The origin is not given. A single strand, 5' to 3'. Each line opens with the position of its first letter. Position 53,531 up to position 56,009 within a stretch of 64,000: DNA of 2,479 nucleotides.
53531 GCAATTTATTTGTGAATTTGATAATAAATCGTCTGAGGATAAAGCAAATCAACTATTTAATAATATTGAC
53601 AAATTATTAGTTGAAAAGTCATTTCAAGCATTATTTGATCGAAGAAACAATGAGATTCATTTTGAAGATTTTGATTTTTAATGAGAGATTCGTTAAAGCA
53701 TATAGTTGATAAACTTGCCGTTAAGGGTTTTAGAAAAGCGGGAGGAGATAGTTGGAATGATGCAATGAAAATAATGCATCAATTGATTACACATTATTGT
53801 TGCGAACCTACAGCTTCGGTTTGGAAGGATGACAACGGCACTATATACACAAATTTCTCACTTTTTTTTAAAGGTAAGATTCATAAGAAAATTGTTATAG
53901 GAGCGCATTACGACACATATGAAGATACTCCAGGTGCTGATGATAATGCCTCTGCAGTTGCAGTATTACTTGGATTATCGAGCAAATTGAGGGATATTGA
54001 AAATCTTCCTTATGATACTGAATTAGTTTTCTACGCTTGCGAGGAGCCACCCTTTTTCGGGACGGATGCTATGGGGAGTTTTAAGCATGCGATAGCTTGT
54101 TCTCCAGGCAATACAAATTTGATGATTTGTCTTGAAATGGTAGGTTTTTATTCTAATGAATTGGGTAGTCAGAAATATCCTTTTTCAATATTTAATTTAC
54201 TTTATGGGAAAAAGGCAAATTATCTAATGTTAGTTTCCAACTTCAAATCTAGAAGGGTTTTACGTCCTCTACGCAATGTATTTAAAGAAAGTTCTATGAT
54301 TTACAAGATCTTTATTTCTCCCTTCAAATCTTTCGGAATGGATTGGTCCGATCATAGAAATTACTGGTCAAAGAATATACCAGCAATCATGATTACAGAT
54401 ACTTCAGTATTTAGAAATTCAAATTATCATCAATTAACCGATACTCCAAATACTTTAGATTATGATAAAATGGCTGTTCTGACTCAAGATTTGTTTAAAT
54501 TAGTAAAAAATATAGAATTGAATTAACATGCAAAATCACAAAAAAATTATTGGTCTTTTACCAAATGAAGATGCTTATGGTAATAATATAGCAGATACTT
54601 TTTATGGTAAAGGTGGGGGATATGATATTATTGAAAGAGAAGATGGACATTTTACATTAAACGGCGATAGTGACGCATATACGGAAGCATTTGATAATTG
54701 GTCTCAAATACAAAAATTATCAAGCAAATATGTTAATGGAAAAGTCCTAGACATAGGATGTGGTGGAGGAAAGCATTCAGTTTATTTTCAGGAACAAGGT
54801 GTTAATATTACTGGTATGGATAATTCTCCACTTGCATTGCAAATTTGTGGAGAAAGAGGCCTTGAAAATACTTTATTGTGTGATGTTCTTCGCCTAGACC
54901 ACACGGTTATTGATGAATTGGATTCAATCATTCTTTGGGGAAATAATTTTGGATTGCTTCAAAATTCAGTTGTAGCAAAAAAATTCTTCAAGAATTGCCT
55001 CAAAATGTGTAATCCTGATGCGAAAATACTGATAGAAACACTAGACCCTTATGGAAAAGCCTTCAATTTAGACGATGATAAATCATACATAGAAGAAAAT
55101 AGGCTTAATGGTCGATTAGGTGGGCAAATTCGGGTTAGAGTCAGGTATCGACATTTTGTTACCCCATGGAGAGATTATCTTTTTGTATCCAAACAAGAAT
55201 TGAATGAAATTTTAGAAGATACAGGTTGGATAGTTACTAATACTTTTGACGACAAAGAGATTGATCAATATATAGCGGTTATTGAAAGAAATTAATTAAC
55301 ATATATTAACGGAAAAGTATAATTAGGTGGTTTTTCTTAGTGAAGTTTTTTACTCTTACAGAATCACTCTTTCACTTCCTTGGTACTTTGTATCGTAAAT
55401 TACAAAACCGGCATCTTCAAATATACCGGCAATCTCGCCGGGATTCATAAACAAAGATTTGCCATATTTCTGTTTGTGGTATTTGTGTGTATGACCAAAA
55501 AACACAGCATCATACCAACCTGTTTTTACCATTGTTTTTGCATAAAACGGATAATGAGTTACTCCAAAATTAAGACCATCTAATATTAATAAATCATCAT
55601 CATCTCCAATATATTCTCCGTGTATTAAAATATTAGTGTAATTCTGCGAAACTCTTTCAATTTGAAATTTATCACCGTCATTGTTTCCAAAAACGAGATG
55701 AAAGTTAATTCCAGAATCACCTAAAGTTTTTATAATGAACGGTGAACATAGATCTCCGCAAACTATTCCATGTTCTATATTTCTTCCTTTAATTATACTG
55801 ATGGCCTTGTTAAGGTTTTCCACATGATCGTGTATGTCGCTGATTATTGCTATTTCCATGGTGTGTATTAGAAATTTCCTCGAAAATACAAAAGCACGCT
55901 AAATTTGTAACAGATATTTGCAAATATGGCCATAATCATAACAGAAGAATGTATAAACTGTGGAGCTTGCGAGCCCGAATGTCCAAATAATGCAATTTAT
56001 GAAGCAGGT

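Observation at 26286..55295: A ~29-kb, 13-gene NRPS biosynthetic gene cluster on a single strand, the dominant accessory system in the window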

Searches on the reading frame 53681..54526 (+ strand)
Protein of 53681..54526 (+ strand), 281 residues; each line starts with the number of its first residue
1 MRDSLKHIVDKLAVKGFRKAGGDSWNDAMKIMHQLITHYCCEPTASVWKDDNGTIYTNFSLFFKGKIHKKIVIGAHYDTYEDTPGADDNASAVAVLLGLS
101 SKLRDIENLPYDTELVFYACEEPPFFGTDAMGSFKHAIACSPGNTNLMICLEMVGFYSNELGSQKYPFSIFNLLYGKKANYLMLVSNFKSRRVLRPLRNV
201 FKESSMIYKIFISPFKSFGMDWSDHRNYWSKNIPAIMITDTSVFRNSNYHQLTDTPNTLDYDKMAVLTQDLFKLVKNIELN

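Call 3: search_protein_families(library=pfam, proteins=[window:53681-54526:+], max_evalue=0.01)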
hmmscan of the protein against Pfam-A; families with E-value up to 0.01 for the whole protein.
window:53681-54526:+ (281 aa): 1 family
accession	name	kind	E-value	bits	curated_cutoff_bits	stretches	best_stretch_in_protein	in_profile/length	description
PF04389.22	Peptidase_M28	-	8.9e-20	71.7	21.3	1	68-268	12-186/193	Peptidase family M28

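Call 23: search_protein_families(library=ncbifam, proteins=[window:53681-54526:+], max_evalue=0.01)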
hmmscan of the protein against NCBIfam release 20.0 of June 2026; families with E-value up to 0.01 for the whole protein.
window:53681-54526:+ (281 aa): 3 families
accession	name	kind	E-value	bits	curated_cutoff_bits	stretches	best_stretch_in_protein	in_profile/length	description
NF045908.1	AminopepLapALeg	equivalog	4e-07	29.2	600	1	69-131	205-269/396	aminopeptidase LapA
NF007568.0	PRK10199.1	equivalog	0.0025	17.1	298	0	65-129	106-183/346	aminopeptidase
NF006771.0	PRK09290.1-5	subfamily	0.0066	15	399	1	28-133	35-138/413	allantoate amidohydrolase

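Call 49: search_solved_structures(query=window:53681-54526:+, max_evalue=0.001, show_alignments=2)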
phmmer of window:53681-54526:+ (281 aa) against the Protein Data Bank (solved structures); distinct sequences matched with E-value up to 0.001: 2.
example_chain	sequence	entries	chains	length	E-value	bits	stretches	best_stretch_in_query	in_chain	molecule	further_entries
2ek8_A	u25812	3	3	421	2.7e-06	30.3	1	68-143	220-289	Aminopeptidase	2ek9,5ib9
9oqa_A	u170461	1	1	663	0.00034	23.4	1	61-130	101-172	Autotransporter domain-containing protein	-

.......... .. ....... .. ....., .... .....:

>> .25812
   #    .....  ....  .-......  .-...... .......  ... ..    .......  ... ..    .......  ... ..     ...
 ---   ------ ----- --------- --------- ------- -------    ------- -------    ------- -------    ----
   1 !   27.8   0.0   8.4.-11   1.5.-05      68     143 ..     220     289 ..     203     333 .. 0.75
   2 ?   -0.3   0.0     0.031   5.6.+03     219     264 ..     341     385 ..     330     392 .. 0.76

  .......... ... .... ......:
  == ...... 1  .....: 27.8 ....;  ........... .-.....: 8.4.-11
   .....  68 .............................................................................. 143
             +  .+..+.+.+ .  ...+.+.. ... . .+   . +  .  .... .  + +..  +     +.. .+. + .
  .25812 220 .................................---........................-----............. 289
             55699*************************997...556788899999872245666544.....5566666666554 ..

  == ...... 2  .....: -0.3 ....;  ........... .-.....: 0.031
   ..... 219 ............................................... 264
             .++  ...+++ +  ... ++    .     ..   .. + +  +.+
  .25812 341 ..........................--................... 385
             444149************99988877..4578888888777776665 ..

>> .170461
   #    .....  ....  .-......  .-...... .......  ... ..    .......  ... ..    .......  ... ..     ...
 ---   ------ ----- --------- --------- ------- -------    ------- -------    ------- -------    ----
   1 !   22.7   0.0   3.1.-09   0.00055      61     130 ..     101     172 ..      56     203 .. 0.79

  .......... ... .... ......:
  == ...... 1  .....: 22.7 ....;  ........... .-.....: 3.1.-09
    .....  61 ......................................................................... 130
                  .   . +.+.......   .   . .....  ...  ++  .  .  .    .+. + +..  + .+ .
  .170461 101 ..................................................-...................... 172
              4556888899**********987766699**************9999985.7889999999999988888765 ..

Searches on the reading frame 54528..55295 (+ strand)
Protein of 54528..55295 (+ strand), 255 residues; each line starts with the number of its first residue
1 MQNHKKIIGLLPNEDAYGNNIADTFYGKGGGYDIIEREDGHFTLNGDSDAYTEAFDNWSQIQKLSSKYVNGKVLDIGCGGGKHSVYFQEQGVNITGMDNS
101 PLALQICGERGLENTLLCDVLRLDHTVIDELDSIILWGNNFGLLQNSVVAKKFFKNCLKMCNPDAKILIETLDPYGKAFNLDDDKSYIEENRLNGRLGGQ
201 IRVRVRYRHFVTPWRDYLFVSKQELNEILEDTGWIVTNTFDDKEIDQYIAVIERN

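Call 3: search_protein_families(library=pfam, proteins=[window:54528-55295:+], max_evalue=0.01)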
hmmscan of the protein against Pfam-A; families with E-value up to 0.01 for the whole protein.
window:54528-55295:+ (255 aa): 8 families
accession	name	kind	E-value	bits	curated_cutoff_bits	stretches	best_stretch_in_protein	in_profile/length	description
PF13489.12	Methyltransf_23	-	1.5e-08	35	27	1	64-236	16-161/164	Methyltransferase domain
PF13649.12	Methyltransf_25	-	2.7e-08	34.8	27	1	73-163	1-95/97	Methyltransferase domain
PF08241.18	Methyltransf_11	-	2.8e-06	28.3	21.2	1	74-166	1-92/95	Methyltransferase domain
PF03848.20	TehB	-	1.3e-05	25.1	20.4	1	69-159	30-122/193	Tellurite resistance protein TehB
PF13847.12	Methyltransf_31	-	2.5e-05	24.4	27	1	70-231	4-143/145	Methyltransferase domain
PF08242.18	Methyltransf_12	-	6.6e-05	24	30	1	74-166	1-97/98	Methyltransferase domain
PF07021.18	MetW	-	0.00045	20.4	21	1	71-136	15-81/193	Methionine biosynthesis protein MetW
PF05175.20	MTS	-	0.0007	19.7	23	1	62-121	25-86/170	Methyltransferase small domain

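Call 23: search_protein_families(library=ncbifam, proteins=[window:54528-55295:+], max_evalue=0.01)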
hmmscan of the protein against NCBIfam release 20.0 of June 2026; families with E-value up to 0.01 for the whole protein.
window:54528-55295:+ (255 aa): 17 families
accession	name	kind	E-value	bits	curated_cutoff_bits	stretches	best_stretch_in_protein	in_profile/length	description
TIGR01983.1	UbiG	equivalog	1.1e-07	31.4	102.95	1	66-179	46-161/228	bifunctional 2-polyprenyl-6-hydroxyphenol methylase/3-demethylubiquinol 3-O-methyltransferase UbiG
NF043040.1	corrin_prot_MT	hypoth_equivalog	1.6e-07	31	180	1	65-132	35-103/216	corrinoid protein-associated methyltransferase CpaM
NF008405.0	PRK11207.1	equivalog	2.2e-07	30.5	218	1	66-106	27-67/198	tellurite resistance methyltransferase TehB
NF051855.1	GlySarMtaseBact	equivalog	3.5e-07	30.1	350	1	61-165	46-154/259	glycine/sarcosine N-methyltransferase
NF008992.0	PRK12335.1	equivalog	4.8e-07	29.2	303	1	58-107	111-160/289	SAM-dependent methyltransferase TehB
NF011529.0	PRK14968.1-3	equivalog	1.8e-05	24.3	162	1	43-109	9-74/198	putative methyltransferase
TIGR00477.1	tehB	equivalog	2.4e-05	23.7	219.5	1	65-135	69-141/238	tellurite resistance methyltransferase TehB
NF045649.1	2X_seleno_MduS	exception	2.5e-05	23.4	380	1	72-122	44-94/338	methyltransferase domain-containing selenoprotein MduS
NF041820.1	daptide_MTase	equivalog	3.7e-05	23.3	175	1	69-113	36-80/243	daptide-type RiPP biosynthesis methyltransferase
NF045667.1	MTase_DVU1556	equivalog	4.3e-05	23.1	155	1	70-111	23-65/213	DVU_1556 family methyltransferase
NF007610.0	PRK10258.1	equivalog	8.7e-05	22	342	1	70-111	43-84/251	malonyl-ACP O-methyltransferase BioC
NF053839.1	CPFASynBruc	equivalog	0.00074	18.6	600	1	70-174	175-281/410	cyclopropane fatty acid synthase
TIGR02021.1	BchM-ChlM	equivalog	0.0015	18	158.9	1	65-107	49-92/218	magnesium protoporphyrin IX methyltransferase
TIGR01934.1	MenG_MenH_UbiE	subfamily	0.0019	17.5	158.35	1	65-169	35-141/223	ubiquinone/menaquinone biosynthesis methyltransferase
NF010703.0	PRK14103.1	equivalog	0.0095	15.4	320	0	71-115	31-77/256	trans-aconitate 2-methyltransferase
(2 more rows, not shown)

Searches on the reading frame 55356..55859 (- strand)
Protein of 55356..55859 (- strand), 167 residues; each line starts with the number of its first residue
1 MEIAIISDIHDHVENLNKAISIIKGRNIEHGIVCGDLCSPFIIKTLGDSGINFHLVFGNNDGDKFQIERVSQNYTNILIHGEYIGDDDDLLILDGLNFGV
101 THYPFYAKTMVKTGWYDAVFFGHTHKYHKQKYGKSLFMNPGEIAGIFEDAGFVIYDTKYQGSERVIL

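Call 68: search_protein_families(library=pfam, proteins=[window:55356-55859:-], max_evalue=0.0001)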
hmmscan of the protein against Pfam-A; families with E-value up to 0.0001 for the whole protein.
window:55356-55859:- (167 aa): 3 families
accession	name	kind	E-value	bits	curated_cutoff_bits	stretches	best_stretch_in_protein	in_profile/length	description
PF12850.12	Metallophos_2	-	8.8e-27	94.4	27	1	1-158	1-152/154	Calcineurin-like phosphoesterase superfamily domain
PF00149.33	Metallophos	-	4.4e-07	31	21.5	1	1-127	1-191/191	Calcineurin-like phosphoesterase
PF14582.11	Metallophos_3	-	3.4e-05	23.8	28.2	0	109-144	204-240/259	Metallophosphoesterase, calcineurin superfamily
